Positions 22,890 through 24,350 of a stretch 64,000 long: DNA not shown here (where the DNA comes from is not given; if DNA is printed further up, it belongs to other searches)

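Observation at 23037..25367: Tandem paralogous chymotrypsin-fold serine protease-like genes in the structural region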

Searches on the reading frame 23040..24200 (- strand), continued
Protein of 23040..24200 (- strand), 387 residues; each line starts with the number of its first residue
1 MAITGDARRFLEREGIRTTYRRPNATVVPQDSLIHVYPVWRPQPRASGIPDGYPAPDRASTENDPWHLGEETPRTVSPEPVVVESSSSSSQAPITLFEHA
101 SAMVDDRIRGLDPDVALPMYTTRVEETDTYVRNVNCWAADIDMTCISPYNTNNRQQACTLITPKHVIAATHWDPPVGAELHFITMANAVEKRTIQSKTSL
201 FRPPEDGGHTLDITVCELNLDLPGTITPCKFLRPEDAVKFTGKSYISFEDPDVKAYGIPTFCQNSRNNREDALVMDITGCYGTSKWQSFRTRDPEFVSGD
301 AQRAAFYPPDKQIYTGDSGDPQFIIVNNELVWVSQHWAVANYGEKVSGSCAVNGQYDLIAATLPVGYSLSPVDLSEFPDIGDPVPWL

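Call 39: predict_structure(alignment_id=A2)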
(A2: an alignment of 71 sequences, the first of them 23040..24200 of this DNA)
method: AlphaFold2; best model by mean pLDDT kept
length: 387 residues; sequences in the alignment: 71
mean_pLDDT: 76.5   pTM: 0.75
mean pLDDT of the five models: 76.5, 76.4, 76.1, 75.2, 74.9
residues with pLDDT >= 90: 183; 70-90: 67; 50-70: 52; < 50: 85
segments of 3 or more residues with pLDDT < 50: 1-69, 85-88, 243-245, 339-343
pLDDT, mean of each block of 10 residues (from residue 1): 35 38 40 33 36 41 45 59 55 88 97 98 94 98 94 88 96 95 98 97 70 94 98 86 52 74 90 89 62 91 96 87 97 78 54 85 97 93 61
secondary structure, 60 per line:
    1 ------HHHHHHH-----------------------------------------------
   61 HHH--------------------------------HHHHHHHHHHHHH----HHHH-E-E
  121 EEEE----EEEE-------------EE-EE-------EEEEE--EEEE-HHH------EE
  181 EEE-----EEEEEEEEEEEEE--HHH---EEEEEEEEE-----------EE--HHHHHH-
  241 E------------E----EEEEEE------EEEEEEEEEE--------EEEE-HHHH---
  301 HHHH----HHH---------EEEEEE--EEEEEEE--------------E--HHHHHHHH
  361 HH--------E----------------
elements in order: H7-13 H96-108 H113-116 E120-124 E129-132 E158-162 E165-168 E179-183 E189-201 E210-218 H234-239 E259-264 E271-280 E289-292 H294-297 H301-304 E321-326 E329-335 H353-362
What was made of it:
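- Fold: the AF2 model built with a 71-sequence alignment has pLDDT 76.5 and pTM 0.75, with the domain mostly above 85 (call 39).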

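Call 42: fold_search(model_id=the predicted structure, library=pdb)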
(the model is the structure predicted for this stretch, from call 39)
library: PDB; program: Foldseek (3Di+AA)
matches with E <= 10: 1505; with E <= 0.001: 815
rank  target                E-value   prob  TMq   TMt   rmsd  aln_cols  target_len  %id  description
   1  6m3b_A                4.0e-08  1.00  0.38  0.61   5.6       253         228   12  hAPC-c25k23 Fab complex (released 2020-07-08)
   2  5a0b_A                8.2e-08  1.00  0.36  0.61   5.3       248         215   12  Crystal Structure of human neutrophil elastase in complex with a dihydropyrimidone inhibitor (released 2015-08-19)
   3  1dlk_B                9.2e-08  1.00  0.38  0.60   5.1       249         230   13  CRYSTAL STRUCTURE ANALYSIS OF DELTA-CHYMOTRYPSIN BOUND TO A PEPTIDYL CHLOROMETHYL KETONE INHIBITOR (released 2000-05-03)
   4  1ppf_E                1.2e-07  1.00  0.34  0.56   6.6       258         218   12  X-RAY CRYSTAL STRUCTURE OF THE COMPLEX OF HUMAN LEUKOCYTE ELASTASE (PMN ELASTASE) AND THE THIRD DOMAIN OF THE TURKEY O (released 1994-01-31)
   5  4q2k_C                1.4e-07  1.00  0.38  0.59   7.2       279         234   12  Bovine alpha chymotrypsin bound to a cyclic peptide inhibitor, 5b (released 2014-07-23)
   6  4q2k_B                1.5e-07  1.00  0.37  0.58   5.4       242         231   13  Bovine alpha chymotrypsin bound to a cyclic peptide inhibitor, 5b (released 2014-07-23)
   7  6sma_B                1.8e-07  1.00  0.35  0.60   5.3       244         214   13  Crystal structure of Human Neutrophil Elastase (HNE) in complex with the 3-Oxo-beta-Sultam inhibitor LMC249 (released 2020-04-08)
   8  4q2k_D                1.9e-07  1.00  0.36  0.57   5.6       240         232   14  Bovine alpha chymotrypsin bound to a cyclic peptide inhibitor, 5b (released 2014-07-23)
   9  1k2i                  2.0e-07  1.00  0.36  0.56   5.2       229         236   12  Crystal Structure of Gamma-Chymotrypsin in Complex with 7-Hydroxycoumarin (released 2001-12-05)
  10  2cga_A                2.4e-07  1.00  0.37  0.56   6.6       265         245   10  BOVINE CHYMOTRYPSINOGEN A. X-RAY CRYSTAL STRUCTURE ANALYSIS AND REFINEMENT OF A NEW CRYSTAL FORM AT 1.8 ANGSTROMS RESO (released 1987-04-16)
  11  8w20_E                2.6e-07  1.00  0.36  0.58   5.6       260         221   12  Umb1 umbrella toxin particle (released 2024-04-17)
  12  1gl0_E                2.9e-07  1.00  0.37  0.56   5.5       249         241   12  structure of the complex between bovine alpha-chymotrypsin and PMP-D2v, an inhibitor from the insect Locusta migratori (released 2001-11-28)
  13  1a0l_A                3.1e-07  1.00  0.32  0.48   8.7       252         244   13  HUMAN BETA-TRYPTASE: A RING-LIKE TETRAMER WITH ACTIVE SITES FACING A CENTRAL PORE (released 1999-03-23)
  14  1gl1_A                3.3e-07  1.00  0.37  0.57   5.5       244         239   13  structure of the complex between bovine alpha-chymotrypsin and PMP-C, an inhibitor from the insect Locusta migratoria (released 2001-11-28)
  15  3t62_A                3.5e-07  1.00  0.36  0.55   5.5       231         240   12  Crystal structure of recombinant Kunitz Type serine protease Inhibitor-1 from the Caribbean Sea anemone Stichodactyla  (released 2012-08-01)
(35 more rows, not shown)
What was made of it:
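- Foldseek finds 815 PDB chains at E<=1e-3, the top ones all S1 proteases (call 42).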

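Call 51: search_protein_families(library=pfam, proteins=[P0006], max_evalue=0.01)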
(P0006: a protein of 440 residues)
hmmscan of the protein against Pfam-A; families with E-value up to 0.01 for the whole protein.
P0006 (440 aa): 1 family
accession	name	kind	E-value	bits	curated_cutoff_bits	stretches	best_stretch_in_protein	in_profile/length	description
PF00089.32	Trypsin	-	1.8e-06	28.4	20.6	1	206-403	12-204/220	Trypsin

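Call 62: find_related_loci(query=window:23040-24200:-, collection=viral_contigs, flank=10000)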
Query window:23040-24200:- (387 aa) in viral_contigs; peptide patterns used: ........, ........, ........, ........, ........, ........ (x = any residue, [..] = any of these).
22 stretches matched a pattern, but none encodes a relative of the query by tblastn (E <= 1e-3).

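Call 68: search_protein_families(library=pfam, proteins=[P0077, P0118, P0029, P0105, P0007, P0009, P0031, P0069, P0150], max_evalue=0.001)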
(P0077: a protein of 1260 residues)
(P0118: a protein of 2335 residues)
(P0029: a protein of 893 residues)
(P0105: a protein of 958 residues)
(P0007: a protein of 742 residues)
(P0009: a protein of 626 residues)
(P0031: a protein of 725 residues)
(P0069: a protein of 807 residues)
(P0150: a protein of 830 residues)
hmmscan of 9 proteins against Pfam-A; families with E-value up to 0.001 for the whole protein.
P0077 (1260 aa): 1 family
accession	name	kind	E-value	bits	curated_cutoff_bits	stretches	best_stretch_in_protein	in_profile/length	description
PF18884.5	TSP3_bac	-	5.6e-11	42.5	25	1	397-416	1-20/22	Bacterial TSP3 repeat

P0118 (2335 aa): 5 families
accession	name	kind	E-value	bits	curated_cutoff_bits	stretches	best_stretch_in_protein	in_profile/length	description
PF14312.12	FG-GAP_2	-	8.5e-94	308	23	6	1302-1347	4-49/49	FG-GAP repeat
PF00041.27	fn3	-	1.4e-19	70.5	25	0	1111-1183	10-80/84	Fibronectin type III domain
PF25788.1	Ig_Rha78A_N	-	4.6e-16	59.4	27.4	0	1924-1953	73-102/105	Rha78A-like, N-terminal immunoglobulin domain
PF19077.6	Big_13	-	8.7e-05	23.4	27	0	1160-1183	70-93/102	Bacterial Ig-like domain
PF00413.30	Peptidase_M10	-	0.00049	20.4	24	0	115-163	84-132/159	Matrixin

P0029 (893 aa): 0 families

P0105 (958 aa): 0 families

P0007 (742 aa): 1 family
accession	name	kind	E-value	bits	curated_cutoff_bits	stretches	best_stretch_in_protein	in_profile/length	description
PF02368.24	Big_2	-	0.00016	22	22.8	1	417-449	34-66/79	Bacterial Ig-like domain (group 2)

P0009 (626 aa): 1 family
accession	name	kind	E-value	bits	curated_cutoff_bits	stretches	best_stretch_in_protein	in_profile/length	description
PF13385.13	Laminin_G_3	-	7.9e-21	75.2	27.6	1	152-300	15-150/151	Concanavalin A-like lectin/glucanases superfamily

P0031 (725 aa): 0 families

P0069 (807 aa): 0 families

P0150 (830 aa): 3 families
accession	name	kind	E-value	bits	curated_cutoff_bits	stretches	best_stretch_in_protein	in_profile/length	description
PF03382.20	DUF285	-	2.7e-50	169.5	25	2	282-365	17-100/120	Mycoplasma protein of unknown function, DUF285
PF00041.27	fn3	-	4.1e-13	49.8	25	1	27-113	2-81/84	Fibronectin type III domain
PF25059.1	FN3_DSCAM-DSCAML_C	-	6.2e-07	30.1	39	1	51-106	16-70/89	DSCAM/DSCAML C-terminal Fn3-like domain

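Call 71: fold_search(model_id=the predicted structure, library=viral)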
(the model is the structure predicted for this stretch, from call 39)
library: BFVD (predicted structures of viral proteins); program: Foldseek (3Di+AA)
matches with E <= 10: 134; with E <= 0.001: 38
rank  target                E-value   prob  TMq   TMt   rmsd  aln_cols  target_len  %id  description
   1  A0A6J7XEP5            1.8e-19  1.00  0.59  0.51   4.3       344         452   24  Uncharacterized protein [uncultured Caudovirales phage]
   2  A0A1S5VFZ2            3.4e-07  1.00  0.37  0.44  11.9       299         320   12  Putative serine protease [Kallithea virus]
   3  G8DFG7                5.5e-07  1.00  0.34  0.39   7.1       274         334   14  (no name in the UniProt tables at hand)
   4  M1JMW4                9.5e-07  1.00  0.34  0.35   8.2       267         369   16  (no name in the UniProt tables at hand)
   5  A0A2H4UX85            2.2e-06  1.00  0.34  0.43   6.0       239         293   12  Trypsin-like serine protease-like protein [Drosophila innubila nudivirus]
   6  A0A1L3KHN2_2          1.4e-05  1.00  0.32  0.12   8.0       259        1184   15  (no name in the UniProt tables at hand)
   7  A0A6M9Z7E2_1          1.6e-05  1.00  0.28  0.10  10.5       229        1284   14  Polyprotein [Riboviria sp.]
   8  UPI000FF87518         2.1e-05  1.00  0.29  0.55   6.7       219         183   14  (no name look-up for this kind of identifier)
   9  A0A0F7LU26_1          2.6e-05  1.00  0.31  0.18   7.4       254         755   11  (no name in the UniProt tables at hand)
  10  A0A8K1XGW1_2          2.6e-05  1.00  0.28  0.14  10.0       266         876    9  (no name in the UniProt tables at hand)
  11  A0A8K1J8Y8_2          2.9e-05  1.00  0.33  0.14   8.2       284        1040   14  (no name in the UniProt tables at hand)
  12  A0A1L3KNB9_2          3.1e-05  1.00  0.31  0.14  10.6       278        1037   13  (no name in the UniProt tables at hand)
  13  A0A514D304            3.1e-05  1.00  0.29  0.15  21.7       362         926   12  RNA-dependent RNA polymerase (Fragment) [Picornavirales sp.]
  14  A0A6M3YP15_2          3.3e-05  1.00  0.29  0.13  10.7       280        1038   10  SF3 helicase domain-containing protein [Riboviria sp.]
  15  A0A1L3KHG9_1          4.4e-05  1.00  0.28  0.12  25.6       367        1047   10  (no name in the UniProt tables at hand)
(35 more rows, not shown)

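Call 80: search_protein_families(library=pfam, proteins=[P0090, P0119, P0089, P0128, P0124, P0126, P0145, P0017, P0064, P0022], max_evalue=0.001)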
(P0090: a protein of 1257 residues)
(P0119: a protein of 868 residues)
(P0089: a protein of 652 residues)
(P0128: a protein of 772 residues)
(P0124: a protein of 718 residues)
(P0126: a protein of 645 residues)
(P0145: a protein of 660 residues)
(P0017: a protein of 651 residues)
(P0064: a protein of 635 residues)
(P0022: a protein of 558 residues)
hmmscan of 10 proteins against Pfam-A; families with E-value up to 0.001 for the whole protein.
P0090 (1257 aa): 5 families
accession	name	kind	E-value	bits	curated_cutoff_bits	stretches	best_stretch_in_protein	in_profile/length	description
PF25390.1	WD40_RLD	-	8e-161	535.8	150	3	208-529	20-360/363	RCC1-like domain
PF00415.24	RCC1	-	1.2e-109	359.2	21.7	10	185-232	1-50/50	Regulator of chromosome condensation (RCC1) repeat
PF13540.12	RCC1_2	-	3.8e-99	322.8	22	13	171-198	3-30/30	Regulator of chromosome condensation (RCC1) repeat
PF25384.1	Alsin_RLD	-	8.1e-13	48.9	100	0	439-515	244-320/405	Alsin RCC1-like domain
PF17957.7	Big_7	-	0.00018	22.5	24.1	1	729-799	10-68/70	Bacterial Ig domain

P0119 (868 aa): 0 families

P0089 (652 aa): 0 families

P0128 (772 aa): 0 families

P0124 (718 aa): 0 families

P0126 (645 aa): 0 families

P0145 (660 aa): 0 families

P0017 (651 aa): 0 families

P0064 (635 aa): 0 families

P0022 (558 aa): 0 families

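Call 81: find_encoding_contigs(protein=P0009, flank=8000, max_places=2)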
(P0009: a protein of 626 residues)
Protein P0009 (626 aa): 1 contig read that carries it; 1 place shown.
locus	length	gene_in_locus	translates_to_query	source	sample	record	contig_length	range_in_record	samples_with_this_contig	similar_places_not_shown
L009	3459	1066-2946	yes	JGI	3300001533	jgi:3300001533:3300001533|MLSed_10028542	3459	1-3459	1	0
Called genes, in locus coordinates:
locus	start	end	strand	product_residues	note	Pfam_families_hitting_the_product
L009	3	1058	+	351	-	?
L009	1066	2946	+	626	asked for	PF13385:Laminin_G_3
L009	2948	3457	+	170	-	?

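Call 91: find_related_loci(query=window:23040-24200:-, collection=genome_contigs, flank=8000)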
Query window:23040-24200:- (387 aa) in genome_contigs; peptide patterns used: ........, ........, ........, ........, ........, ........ (x = any residue, [..] = any of these).
129 stretches matched a pattern, but none encodes a relative of the query by tblastn (E <= 1e-3).

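Call 92: find_related_loci(query=window:23040-24200:-, collection=metagenome_contigs, flank=8000)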
Query window:23040-24200:- (387 aa) in metagenome_contigs; peptide patterns used: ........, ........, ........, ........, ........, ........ (x = any residue, [..] = any of these).
92 stretches matched a pattern, but none encodes a relative of the query by tblastn (E <= 1e-3).
